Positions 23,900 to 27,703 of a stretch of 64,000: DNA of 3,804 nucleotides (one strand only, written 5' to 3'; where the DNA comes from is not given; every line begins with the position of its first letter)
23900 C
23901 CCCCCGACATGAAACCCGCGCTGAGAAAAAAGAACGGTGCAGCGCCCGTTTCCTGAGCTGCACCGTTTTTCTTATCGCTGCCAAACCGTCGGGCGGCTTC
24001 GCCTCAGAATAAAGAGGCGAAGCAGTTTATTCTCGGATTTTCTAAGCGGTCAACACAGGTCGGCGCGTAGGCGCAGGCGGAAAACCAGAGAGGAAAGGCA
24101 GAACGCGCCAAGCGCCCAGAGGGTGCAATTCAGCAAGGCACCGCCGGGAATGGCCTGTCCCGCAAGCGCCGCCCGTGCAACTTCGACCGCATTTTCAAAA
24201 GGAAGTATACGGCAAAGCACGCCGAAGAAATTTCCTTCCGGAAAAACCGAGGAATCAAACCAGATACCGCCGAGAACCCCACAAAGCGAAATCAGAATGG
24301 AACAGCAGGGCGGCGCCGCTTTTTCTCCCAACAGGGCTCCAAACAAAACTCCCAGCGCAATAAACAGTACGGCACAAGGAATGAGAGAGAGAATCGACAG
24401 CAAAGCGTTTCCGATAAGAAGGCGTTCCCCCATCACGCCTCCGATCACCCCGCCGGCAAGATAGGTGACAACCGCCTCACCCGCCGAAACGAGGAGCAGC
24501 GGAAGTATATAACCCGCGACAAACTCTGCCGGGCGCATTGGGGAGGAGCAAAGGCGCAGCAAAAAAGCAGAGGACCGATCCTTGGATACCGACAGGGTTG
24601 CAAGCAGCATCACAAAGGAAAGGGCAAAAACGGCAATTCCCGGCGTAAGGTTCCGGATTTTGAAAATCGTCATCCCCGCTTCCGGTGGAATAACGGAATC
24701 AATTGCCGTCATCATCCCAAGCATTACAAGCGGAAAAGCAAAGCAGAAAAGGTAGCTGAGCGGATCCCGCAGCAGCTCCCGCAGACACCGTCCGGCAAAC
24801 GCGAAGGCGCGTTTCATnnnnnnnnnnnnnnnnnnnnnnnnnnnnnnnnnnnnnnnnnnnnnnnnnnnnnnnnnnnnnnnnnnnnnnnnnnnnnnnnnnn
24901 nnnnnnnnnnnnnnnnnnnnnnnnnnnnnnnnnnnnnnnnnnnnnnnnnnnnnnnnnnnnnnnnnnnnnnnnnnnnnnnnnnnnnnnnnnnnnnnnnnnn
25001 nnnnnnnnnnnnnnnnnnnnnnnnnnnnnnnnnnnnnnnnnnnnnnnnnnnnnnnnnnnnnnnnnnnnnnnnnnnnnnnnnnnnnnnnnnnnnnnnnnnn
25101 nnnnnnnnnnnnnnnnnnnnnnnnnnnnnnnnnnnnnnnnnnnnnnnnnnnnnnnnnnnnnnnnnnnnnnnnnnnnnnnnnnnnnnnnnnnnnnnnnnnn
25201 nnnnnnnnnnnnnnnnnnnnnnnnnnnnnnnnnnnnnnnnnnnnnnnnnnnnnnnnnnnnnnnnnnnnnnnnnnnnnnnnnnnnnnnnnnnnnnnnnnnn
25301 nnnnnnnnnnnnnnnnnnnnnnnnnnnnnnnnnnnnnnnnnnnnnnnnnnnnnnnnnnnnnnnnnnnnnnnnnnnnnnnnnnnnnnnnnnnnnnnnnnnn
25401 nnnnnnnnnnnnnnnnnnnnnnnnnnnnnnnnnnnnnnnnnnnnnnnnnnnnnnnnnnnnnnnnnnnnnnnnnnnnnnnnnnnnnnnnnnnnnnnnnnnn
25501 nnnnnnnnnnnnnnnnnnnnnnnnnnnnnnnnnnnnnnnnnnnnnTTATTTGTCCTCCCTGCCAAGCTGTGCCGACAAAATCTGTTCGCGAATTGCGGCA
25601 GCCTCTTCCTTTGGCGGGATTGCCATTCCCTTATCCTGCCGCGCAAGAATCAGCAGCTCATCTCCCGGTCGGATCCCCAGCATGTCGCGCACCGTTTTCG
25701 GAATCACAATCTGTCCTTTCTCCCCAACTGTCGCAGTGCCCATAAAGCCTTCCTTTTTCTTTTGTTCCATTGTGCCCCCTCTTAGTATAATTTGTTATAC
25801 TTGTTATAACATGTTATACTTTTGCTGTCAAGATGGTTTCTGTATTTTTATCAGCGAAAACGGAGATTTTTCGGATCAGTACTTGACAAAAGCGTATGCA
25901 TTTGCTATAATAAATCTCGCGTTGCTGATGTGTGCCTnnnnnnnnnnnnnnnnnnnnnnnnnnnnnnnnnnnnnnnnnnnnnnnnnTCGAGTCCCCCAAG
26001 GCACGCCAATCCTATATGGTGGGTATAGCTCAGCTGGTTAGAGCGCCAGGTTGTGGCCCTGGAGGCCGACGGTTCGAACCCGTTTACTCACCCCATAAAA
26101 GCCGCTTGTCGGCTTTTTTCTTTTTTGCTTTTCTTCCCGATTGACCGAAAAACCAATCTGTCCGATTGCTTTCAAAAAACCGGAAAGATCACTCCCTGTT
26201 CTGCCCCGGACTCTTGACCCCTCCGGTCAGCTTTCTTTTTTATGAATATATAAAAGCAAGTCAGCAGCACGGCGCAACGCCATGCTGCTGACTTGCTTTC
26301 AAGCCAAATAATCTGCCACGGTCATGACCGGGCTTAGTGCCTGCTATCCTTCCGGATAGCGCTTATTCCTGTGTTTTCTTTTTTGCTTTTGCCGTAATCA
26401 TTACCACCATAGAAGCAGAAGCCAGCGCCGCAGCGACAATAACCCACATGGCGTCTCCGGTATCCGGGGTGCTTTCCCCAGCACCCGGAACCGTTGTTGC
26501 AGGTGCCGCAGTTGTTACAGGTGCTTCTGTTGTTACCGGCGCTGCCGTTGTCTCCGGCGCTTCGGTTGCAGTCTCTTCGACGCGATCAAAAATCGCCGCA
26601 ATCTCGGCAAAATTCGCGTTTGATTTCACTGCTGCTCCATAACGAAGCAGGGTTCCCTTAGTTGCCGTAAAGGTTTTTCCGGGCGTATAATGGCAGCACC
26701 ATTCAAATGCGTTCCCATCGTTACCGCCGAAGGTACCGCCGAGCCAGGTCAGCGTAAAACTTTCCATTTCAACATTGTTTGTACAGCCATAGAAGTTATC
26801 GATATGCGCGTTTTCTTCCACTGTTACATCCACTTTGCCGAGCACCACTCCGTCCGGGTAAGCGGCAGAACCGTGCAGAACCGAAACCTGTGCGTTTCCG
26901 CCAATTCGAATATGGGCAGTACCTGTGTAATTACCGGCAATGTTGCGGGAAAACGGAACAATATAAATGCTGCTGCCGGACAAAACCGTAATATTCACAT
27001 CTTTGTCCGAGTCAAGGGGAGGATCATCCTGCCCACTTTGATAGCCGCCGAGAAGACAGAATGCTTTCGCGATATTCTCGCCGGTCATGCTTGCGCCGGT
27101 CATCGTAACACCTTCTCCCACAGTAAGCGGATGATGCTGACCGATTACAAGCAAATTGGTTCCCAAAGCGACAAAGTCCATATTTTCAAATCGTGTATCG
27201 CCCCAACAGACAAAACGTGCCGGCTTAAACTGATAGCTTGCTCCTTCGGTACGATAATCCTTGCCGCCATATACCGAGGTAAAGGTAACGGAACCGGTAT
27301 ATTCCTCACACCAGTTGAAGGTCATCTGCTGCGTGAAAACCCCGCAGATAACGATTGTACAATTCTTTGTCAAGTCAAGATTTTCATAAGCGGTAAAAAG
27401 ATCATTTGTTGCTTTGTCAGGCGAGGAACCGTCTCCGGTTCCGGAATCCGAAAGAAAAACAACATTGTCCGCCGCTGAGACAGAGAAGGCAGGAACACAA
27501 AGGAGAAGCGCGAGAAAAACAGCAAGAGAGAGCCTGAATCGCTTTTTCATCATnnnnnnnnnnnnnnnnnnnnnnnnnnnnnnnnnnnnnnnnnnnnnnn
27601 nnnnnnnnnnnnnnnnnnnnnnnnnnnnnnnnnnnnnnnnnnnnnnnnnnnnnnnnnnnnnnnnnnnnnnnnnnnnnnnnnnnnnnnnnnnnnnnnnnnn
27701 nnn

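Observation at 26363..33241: Permease-less four-gene surface operon: glycosidase-like protein, orphan SBP lipoprotein, extracellular ARH-fold/CBM lipoprotein, anchored surface protein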

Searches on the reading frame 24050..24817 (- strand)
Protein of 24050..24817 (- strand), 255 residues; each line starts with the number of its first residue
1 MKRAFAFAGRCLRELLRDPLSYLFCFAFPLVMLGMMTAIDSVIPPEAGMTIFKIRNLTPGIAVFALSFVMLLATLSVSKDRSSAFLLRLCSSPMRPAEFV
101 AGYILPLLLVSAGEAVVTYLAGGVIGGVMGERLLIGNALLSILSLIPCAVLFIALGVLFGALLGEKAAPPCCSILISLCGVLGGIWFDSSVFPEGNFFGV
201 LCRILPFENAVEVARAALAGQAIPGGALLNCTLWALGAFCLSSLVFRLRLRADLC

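Call 90: search_protein_families(library=ncbifam, proteins=[window:24050-24817:-], max_evalue=0.001)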
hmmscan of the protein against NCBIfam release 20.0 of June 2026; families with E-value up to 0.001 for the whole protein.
window:24050-24817:- (255 aa): 1 family
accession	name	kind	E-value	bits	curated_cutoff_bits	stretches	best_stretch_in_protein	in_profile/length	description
TIGR00025.1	Mtu_efflux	paralog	5.3e-08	32.7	146.9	1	57-227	42-209/238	ABC transporter efflux protein, DrrB family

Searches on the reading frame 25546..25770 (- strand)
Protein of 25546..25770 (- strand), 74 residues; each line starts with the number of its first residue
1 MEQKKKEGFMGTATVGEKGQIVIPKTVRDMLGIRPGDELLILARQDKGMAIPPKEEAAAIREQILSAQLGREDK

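Call 90: search_protein_families(library=ncbifam, proteins=[window:25546-25770:-], max_evalue=0.001)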
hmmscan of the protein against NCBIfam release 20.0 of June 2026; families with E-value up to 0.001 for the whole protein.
window:25546-25770:- (74 aa): 4 families
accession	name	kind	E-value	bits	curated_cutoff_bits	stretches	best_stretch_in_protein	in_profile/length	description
TIGR01439.1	lp_hng_hel_AbrB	domain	5.5e-14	51.6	28.3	1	12-54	1-43/44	transcriptional regulator, AbrB family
NF040962.1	near_HgcAB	equivalog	1.4e-09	37.6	70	1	14-49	9-44/70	HgcAB-associated protein HgcC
NF006352.0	PRK08577.1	equivalog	2.9e-05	24.1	140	1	14-48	8-42/136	hypothetical protein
NF007429.0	PRK09974.1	equivalog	0.00051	19.9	125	1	6-54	8-56/114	type II toxin-antitoxin system PrlF family antitoxin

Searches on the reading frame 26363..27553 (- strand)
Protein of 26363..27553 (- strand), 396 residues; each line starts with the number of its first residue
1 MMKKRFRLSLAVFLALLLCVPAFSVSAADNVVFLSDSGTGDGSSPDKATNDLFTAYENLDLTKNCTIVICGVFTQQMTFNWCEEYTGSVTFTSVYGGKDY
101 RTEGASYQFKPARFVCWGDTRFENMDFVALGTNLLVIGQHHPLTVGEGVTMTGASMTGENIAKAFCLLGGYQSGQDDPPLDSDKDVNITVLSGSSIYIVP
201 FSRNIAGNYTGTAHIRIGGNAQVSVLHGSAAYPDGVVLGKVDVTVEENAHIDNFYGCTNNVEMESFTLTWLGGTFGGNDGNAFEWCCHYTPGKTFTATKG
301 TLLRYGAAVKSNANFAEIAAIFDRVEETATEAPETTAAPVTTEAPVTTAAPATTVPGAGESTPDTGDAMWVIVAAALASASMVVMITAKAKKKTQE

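Call 3: search_protein_families(library=pfam, proteins=[window:26363-27553:-], max_evalue=0.1)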
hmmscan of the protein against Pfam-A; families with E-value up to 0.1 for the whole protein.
window:26363-27553:- (396 aa): 0 families

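Call 4: search_protein_families(library=ncbifam, proteins=[window:26363-27553:-], max_evalue=0.1)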
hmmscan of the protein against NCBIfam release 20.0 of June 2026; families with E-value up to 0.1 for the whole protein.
window:26363-27553:- (396 aa): 1 family
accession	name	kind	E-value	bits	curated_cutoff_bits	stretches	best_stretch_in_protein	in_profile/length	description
NF053819.1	EF0750_LPXTG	subfamily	0.017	15.6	47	0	2-29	1-28/105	EF2685/EF0750 family sortase-dependent surface protein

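Call 13: search_solved_structures(query=window:26363-27553:-, max_evalue=1)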
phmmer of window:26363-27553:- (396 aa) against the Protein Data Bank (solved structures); distinct sequences matched with E-value up to 1: 0.

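Call 60: search_protein_representatives(protein=window:26363-27553:-)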
Query: 396 residues. Proteins with E-value up to 0.001 (for the whole library): 365; up to 1e-10: 207; up to 1e-30: 78. The best 150 are listed.
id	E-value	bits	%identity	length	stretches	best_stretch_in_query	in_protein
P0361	4.5e-198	674.3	54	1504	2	10-332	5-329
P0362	6.4e-162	555.3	45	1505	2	30-344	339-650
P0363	9.0e-155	531.8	47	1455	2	8-301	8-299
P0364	1.5e-154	531.1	49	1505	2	30-334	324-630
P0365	1.3e-153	528.0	48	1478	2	3-333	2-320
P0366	1.2e-113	396.4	55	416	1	13-362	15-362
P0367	3.5e-110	385.0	53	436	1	3-357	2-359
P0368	1.8e-109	382.7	56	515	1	2-338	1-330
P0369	2.6e-90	319.6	49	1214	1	8-343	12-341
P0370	1.1e-87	311.0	54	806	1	30-325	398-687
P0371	1.2e-87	310.8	52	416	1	31-324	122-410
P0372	2.5e-87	309.8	46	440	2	9-362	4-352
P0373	7.9e-83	295.0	47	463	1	30-352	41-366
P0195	4.9e-80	285.8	45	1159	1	9-352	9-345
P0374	1.0e-77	278.2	99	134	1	263-396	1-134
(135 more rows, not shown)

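Call 70: predict_structure(alignment_id=A5)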
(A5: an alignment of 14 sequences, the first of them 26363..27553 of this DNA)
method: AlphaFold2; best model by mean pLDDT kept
length: 396 residues; sequences in the alignment: 14
mean_pLDDT: 76.4   pTM: 0.72
mean pLDDT of the five models: 76.4, 75.5, 74.7, 74.6, 74.5
residues with pLDDT >= 90: 163; 70-90: 120; 50-70: 42; < 50: 71
segments of 3 or more residues with pLDDT < 50: 24-26, 173-176, 333-396
pLDDT, mean of each block of 10 residues (from residue 1): 68 73 56 96 96 95 96 91 89 95 93 84 93 71 90 75 76 53 85 90 68 93 89 79 95 89 93 84 83 88 93 91 87 43 28 29 35 42 33 29
secondary structure, 60 per line:
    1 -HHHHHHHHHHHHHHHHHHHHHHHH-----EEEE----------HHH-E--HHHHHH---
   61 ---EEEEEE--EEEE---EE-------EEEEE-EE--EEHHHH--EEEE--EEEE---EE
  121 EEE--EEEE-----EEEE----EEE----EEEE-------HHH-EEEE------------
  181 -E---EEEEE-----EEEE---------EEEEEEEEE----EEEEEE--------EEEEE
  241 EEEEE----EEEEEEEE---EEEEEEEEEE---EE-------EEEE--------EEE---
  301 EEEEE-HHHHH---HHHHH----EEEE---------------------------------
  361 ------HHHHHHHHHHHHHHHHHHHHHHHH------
elements in order: H2-25 E31-34 H52-57 E64-69 E72-75 E88-92 H100-103 E106-109 E112-115 E119-123 E126-129 E135-138 E143-145 E150-153 E165-168 E186-190 E196-199 E209-217 E222-227 E236-245 E250-257 E261-270 E283-286 E295-297 E301-305 H307-311 H315-319 E324-327 H367-390

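Call 72: fold_search(model_id=the predicted structure, library=pdb)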
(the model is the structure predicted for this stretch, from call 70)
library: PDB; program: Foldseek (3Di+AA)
matches with E <= 10: 30; with E <= 0.001: 0
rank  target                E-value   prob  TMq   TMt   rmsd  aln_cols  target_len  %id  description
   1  3wwg_D                1.4e+00  0.03  0.13  0.11  17.3       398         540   12  Crystal structure of the N-glycan-deficient variant N448A of isopullulanase complexed with isopanose (released 2014-11-12)
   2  2xc1_A                2.0e+00  0.02  0.14  0.10  16.6       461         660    8  Full-length Tailspike Protein Mutant Y108W of Bacteriophage P22 (released 2011-05-04)
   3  4nu3_B                2.7e+00  0.04  0.15  0.24  18.9       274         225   10  Crystal structure of mFfIBP, a capping head region swapped mutant of ice-binding protein (released 2014-04-16)
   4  3p4g_C                2.8e+00  0.03  0.15  0.19  15.3       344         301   10  X-ray crystal structure of a hyperactive, Ca2+-dependent, beta-helical antifreeze protein from an Antarctic bacterium (released 2011-04-27)
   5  1wmr_A                3.0e+00  0.02  0.14  0.12  15.5       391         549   12  Crystal Structure of Isopullulanase from Aspergillus niger ATCC 9642 (released 2005-07-19)
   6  7xks                  3.1e+00  0.06  0.20  0.25  13.9       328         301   10  Crystal structure of an alkaline pectate lyase from Bacillus clausii (released 2023-03-29)
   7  3vn3_A                3.4e+00  0.02  0.12  0.18  19.1       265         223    9  Fungal antifreeze protein exerts hyperactivity by constructing an inequable beta-helix (released 2012-06-06)
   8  9fyq_A                4.2e+00  0.06  0.12  0.09   9.0       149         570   11  Cryo-EM structure of native SV2A in complex with TeNT-Hc, gangliosides and Pro-Macrobody 5 (released 2025-05-21)
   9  2qy1_A                4.4e+00  0.03  0.18  0.20  14.0       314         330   10  pectate lyase A31G/R236F from Xanthomonas campestris (released 2008-02-26)
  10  5w6f_A                4.4e+00  0.02  0.14  0.11  18.0       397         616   12  Crystal structure of Bacteriophage CBA120 tailspike protein 3 (TSP3, orf212) (released 2018-10-24)
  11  9rkv_M                4.6e+00  0.06  0.23  0.17  12.3       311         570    9  Agrobacterium phage 7-7-1 tail fibers (released 2025-12-10)
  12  6k0m                  5.0e+00  0.02  0.19  0.15  13.8       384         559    8  Catalytic domain of GH87 alpha-1,3-glucanase from Paenibacillus glycanilyticus FH11 (released 2019-12-25)
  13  9lhr_A                5.0e+00  0.01  0.12  0.18  18.9       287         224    8  Crystal structure of Ice binding protein from Candidatus Cryosericum odellii SMC5 (released 2025-09-03)
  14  8jli_A                5.3e+00  0.03  0.10  0.07  11.0       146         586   10  Cryo-EM structure of SV2A dimer in complex levetiracetam (released 2024-05-01)
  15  5awf_E                6.1e+00  0.02  0.16  0.17  14.5       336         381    6  Crystal structure of SufB-SufC-SufD complex from Escherichia coli (released 2015-11-11)
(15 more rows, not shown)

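Call 81: fold_search(model_id=the predicted structure, library=viral)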
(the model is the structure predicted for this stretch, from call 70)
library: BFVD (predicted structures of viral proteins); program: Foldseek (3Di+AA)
matches with E <= 10: 82; with E <= 0.001: 0
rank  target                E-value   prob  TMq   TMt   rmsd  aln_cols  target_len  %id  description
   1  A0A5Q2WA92            2.8e-02  0.20  0.14  0.06  24.7       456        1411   11  (no name in the UniProt tables at hand)
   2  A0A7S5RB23            1.3e-01  0.87  0.36  0.23  21.7       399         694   14  (no name in the UniProt tables at hand)
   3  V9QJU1                1.7e-01  0.63  0.27  0.29  10.1       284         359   14  (no name in the UniProt tables at hand)
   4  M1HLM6                2.0e-01  0.28  0.22  0.16  13.3       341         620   11  (no name in the UniProt tables at hand)
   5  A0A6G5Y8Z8            3.8e-01  0.13  0.18  0.16  14.3       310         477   12  (no name in the UniProt tables at hand)
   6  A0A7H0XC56            4.1e-01  0.13  0.18  0.16  15.3       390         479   11  Rhamnogalacturonase A/B/Epimerase-like pectate lyase domain-containing protein [Escherichia phage Mt1B1_P10]
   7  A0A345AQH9            4.3e-01  0.08  0.16  0.11  14.7       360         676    9  Probable tail spike protein [Escherichia phage Vec13]
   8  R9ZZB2                5.2e-01  0.10  0.18  0.11  14.3       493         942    8  Structural protein [Cellulophaga phage phi17:2]
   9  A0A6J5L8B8            6.9e-01  0.08  0.18  0.11  13.3       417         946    9  Uncharacterized protein [uncultured Caudovirales phage]
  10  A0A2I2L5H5            8.8e-01  0.11  0.23  0.24  12.5       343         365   10  Hydrolase, related to pectinesterase [Orpheovirus IHUMI-LCC2]
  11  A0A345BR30            8.8e-01  0.09  0.21  0.12  12.4       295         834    9  (no name in the UniProt tables at hand)
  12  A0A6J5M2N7            1.0e+00  0.06  0.18  0.11  16.0       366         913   11  Pectate lyase superfamily protein [uncultured Caudovirales phage]
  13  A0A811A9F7            1.2e+00  0.06  0.13  0.15  21.8       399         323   11  (no name in the UniProt tables at hand)
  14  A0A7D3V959            1.3e+00  0.10  0.24  0.24  10.9       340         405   10  Pectin lyase [Fadolivirus FV1/VV64]
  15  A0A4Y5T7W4            1.3e+00  0.07  0.17  0.23  22.7       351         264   13  Uncharacterized protein [Ranavirus ambystoma1]
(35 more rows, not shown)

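Call 89: search_protein_families(library=pfam, alignment_id=A8, max_evalue=0.001)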
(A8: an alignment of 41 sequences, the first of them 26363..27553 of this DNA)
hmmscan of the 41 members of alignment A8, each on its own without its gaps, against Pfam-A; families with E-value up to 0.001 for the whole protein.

A. member 1, window:26363-27553:- (396 aa): 0 families

B. families by the number of members that match (of 41 scanned): 17 families
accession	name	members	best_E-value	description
PF04616.20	Glyco_hydro_43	13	2e-53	Glycosyl hydrolases family 43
PF00395.25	SLH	9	8.2e-18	S-layer homology domain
PF07833.16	Cu_amine_oxidN1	6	3.1e-55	Copper amine oxidase N-terminal domain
PF03747.19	ADP_ribosyl_GH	4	2.6e-09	ADP-ribosylglycohydrolase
PF00246.29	Peptidase_M14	4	6.2e-07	Zinc carboxypeptidase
PF02018.23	CBM_4_9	3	7e-09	Carbohydrate binding domain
PF01547.30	SBP_bac_1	2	7.1e-07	Bacterial extracellular solute-binding protein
PF00404.24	Dockerin_1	2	1.5e-06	Dockerin type I domain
PF13306.12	LRR_5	1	5.6e-87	BspA type Leucine rich repeat region (6 copies)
PF13472.12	Lipase_GDSL_2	1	1.4e-15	GDSL-like Lipase/Acylhydrolase family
PF13855.12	LRR_8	1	5.7e-13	Leucine rich repeat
PF00657.28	Lipase_GDSL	1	1e-09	GDSL-like Lipase/Acylhydrolase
PF23622.1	LRR_At1g61320_AtMIF1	1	2.6e-06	At1g61320/AtMIF1, LRR domain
PF04041.19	Glyco_hydro_130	1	4.1e-05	beta-1,4-mannooligosaccharide phosphorylase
PF05887.16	Trypan_PARP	1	0.00029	Procyclic acidic repetitive protein (PARP)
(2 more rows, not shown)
